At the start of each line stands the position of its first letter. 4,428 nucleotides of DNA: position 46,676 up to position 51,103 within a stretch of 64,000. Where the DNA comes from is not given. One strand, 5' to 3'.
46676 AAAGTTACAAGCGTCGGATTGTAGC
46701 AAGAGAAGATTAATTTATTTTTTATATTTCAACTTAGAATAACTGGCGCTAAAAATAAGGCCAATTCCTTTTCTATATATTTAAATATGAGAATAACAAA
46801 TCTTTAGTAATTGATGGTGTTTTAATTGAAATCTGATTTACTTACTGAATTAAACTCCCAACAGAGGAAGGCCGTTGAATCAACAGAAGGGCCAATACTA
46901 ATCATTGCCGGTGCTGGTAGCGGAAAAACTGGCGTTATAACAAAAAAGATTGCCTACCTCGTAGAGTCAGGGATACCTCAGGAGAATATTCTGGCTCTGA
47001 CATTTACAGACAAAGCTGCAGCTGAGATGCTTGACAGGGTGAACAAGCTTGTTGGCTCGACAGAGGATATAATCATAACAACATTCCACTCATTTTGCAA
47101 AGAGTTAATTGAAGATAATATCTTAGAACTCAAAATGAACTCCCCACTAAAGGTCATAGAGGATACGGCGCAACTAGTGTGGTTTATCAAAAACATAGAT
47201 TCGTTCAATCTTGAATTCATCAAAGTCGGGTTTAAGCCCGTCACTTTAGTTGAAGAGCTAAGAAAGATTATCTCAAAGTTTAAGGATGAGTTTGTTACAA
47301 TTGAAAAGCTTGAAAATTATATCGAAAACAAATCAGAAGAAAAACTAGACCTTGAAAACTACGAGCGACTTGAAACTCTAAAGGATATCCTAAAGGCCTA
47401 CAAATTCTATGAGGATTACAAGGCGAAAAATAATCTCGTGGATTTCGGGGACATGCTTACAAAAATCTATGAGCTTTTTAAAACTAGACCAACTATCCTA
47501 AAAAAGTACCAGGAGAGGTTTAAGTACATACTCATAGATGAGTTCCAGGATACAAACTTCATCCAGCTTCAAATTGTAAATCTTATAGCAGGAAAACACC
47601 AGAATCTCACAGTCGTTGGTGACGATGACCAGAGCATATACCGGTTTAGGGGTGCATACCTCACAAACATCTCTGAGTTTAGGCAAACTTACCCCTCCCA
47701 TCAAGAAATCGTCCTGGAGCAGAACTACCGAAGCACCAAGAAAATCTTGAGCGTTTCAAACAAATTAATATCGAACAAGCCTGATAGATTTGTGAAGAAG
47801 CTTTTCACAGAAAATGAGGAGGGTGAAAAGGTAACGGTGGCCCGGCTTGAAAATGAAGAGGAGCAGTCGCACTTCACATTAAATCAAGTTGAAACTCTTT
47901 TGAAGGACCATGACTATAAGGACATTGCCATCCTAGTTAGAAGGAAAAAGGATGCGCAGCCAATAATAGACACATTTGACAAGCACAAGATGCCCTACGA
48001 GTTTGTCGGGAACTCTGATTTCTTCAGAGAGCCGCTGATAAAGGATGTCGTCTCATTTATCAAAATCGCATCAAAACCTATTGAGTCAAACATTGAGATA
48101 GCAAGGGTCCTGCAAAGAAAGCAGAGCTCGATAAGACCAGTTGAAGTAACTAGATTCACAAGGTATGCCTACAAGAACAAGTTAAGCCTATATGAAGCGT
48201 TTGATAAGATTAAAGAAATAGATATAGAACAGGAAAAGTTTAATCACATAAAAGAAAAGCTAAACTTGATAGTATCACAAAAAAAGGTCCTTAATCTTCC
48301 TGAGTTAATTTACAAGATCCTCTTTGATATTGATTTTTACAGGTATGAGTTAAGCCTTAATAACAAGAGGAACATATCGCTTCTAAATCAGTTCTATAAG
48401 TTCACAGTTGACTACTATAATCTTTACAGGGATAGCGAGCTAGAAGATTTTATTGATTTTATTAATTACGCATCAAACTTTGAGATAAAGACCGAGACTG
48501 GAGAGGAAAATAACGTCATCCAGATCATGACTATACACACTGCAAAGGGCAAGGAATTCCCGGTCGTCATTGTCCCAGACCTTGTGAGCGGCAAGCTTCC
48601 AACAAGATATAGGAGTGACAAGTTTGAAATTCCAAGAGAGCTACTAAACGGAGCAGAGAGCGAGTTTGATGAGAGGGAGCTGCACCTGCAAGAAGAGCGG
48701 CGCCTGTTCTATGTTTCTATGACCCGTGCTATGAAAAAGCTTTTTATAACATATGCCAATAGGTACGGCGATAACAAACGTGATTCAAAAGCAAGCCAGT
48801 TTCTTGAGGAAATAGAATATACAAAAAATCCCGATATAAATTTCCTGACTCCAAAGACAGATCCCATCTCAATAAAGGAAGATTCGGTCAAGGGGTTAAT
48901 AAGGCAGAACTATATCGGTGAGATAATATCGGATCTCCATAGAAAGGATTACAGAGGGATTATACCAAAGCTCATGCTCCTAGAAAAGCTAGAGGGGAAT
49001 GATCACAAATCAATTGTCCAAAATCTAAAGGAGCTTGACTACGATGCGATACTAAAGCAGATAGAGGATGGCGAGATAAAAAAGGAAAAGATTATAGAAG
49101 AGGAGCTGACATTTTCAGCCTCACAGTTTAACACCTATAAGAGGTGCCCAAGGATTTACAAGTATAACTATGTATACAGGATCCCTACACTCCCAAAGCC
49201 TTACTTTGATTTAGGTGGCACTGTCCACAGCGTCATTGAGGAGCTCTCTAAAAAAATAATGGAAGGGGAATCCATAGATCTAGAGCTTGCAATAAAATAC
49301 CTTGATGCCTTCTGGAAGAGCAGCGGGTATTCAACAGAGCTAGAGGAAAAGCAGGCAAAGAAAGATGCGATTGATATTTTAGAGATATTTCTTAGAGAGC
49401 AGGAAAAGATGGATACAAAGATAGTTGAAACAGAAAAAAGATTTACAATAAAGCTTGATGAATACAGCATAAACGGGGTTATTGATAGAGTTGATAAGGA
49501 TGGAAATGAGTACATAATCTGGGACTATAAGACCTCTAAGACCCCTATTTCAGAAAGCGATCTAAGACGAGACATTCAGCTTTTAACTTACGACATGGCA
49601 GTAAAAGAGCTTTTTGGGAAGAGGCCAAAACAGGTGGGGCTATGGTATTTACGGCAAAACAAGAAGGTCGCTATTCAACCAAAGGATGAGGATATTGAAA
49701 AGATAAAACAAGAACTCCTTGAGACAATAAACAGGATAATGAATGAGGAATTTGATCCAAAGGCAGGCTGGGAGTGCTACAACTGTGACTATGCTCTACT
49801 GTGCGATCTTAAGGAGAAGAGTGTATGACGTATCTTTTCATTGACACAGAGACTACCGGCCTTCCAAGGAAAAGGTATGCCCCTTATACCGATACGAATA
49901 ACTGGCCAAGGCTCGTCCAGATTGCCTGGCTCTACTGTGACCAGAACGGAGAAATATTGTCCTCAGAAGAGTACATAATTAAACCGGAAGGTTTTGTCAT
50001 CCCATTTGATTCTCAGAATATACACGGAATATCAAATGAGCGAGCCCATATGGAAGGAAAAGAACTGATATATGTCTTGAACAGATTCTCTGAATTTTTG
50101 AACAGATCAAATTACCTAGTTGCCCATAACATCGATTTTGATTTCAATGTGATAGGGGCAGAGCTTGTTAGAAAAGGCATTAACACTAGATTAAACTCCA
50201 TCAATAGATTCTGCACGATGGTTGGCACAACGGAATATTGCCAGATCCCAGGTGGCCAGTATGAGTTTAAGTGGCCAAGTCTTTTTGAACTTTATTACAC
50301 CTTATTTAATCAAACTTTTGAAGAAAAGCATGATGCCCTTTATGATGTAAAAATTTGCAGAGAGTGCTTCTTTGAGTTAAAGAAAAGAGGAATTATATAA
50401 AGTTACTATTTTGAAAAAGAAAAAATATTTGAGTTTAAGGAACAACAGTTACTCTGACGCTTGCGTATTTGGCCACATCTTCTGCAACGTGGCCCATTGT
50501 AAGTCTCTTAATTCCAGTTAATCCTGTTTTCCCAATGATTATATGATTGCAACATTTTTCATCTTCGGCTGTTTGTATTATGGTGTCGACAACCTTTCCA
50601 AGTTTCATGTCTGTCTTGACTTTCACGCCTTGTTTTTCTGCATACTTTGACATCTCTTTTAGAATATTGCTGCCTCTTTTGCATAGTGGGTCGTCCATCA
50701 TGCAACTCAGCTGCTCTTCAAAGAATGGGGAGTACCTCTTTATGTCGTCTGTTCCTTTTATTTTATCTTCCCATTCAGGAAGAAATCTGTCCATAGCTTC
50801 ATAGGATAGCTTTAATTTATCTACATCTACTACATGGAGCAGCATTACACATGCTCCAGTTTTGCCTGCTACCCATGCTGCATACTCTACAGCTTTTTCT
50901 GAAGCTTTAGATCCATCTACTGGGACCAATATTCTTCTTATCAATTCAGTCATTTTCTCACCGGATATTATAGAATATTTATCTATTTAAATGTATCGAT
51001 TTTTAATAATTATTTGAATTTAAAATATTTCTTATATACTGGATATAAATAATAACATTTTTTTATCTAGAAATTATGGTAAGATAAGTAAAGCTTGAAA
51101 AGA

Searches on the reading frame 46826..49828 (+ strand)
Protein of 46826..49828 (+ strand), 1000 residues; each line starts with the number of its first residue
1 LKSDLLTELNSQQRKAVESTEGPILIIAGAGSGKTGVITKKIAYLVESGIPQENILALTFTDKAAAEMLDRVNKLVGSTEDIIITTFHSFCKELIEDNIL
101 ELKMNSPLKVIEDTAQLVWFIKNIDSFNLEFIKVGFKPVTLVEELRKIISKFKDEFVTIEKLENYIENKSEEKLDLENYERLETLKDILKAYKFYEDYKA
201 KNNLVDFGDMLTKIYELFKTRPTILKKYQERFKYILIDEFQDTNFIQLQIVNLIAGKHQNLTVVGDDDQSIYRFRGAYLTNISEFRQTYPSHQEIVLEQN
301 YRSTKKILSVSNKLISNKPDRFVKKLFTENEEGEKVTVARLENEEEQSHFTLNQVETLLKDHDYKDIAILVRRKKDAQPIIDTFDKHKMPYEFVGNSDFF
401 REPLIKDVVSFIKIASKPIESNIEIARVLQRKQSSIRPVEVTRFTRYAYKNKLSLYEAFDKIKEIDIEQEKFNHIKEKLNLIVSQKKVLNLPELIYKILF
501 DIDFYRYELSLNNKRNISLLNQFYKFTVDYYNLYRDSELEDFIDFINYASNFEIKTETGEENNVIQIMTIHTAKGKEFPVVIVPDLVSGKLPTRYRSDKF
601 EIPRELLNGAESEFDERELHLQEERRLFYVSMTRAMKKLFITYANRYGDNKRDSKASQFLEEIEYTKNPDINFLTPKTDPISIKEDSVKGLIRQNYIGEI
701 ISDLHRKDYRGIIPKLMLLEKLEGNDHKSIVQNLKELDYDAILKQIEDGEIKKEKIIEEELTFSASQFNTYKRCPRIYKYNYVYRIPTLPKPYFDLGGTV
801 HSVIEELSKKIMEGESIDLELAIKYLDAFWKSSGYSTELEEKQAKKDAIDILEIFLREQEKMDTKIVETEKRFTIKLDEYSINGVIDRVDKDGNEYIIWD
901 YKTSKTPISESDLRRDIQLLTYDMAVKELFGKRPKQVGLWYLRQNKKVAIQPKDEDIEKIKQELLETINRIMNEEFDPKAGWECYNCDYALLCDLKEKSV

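Call 95: search_protein_families(library=pfam, proteins=[window:46826-49828:+], max_evalue=0.001)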
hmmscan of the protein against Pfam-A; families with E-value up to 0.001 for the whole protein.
window:46826-49828:+ (1000 aa): 8 families
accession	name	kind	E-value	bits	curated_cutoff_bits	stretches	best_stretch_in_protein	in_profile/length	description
PF00580.27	UvrD-helicase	-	4.6e-79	266.4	23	1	9-290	1-271/271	UvrD/REP helicase N-terminal domain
PF13361.12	UvrD_C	-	3.1e-53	181.9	25.6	1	295-645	1-349/350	UvrD-like helicase C-terminal domain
PF12705.13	PDDEXK_1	-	4.2e-39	135.4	22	1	762-994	1-247/247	PD-(D/E)XK nuclease superfamily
PF13245.12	AAA_19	-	1.6e-22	80.6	25.1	1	13-275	1-134/134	AAA domain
PF13538.12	UvrD_C_2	-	4.4e-10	39.7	27.4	1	567-594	4-33/52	UvrD-like helicase C-terminal domain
PF13604.12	AAA_30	-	1.8e-05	25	27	0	9-71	2-65/191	AAA domain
PF13086.12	AAA_11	-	0.00012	22.4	27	0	9-187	2-169/257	AAA domain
PF13087.12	AAA_12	-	0.00071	19.6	27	0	557-641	132-190/195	AAA domain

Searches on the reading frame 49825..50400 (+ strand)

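Call 95: search_protein_families(library=pfam, proteins=[window:49825-50400:+], max_evalue=0.001)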
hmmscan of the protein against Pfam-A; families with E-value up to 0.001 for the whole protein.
window:49825-50400:+ (191 aa): 1 family
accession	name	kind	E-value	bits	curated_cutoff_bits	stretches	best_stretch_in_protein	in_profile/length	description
PF00929.31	RNase_T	-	3.7e-14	54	24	1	4-178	1-160/164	Exonuclease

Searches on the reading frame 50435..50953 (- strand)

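Call 95: search_protein_families(library=pfam, proteins=[window:50435-50953:-], max_evalue=0.001)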
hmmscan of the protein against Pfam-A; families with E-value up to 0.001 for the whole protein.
window:50435-50953:- (172 aa): 1 family
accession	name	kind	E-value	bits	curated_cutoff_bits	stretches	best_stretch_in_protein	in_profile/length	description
PF00582.32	Usp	-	6.8e-26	91.9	24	1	6-172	3-141/141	Universal stress protein family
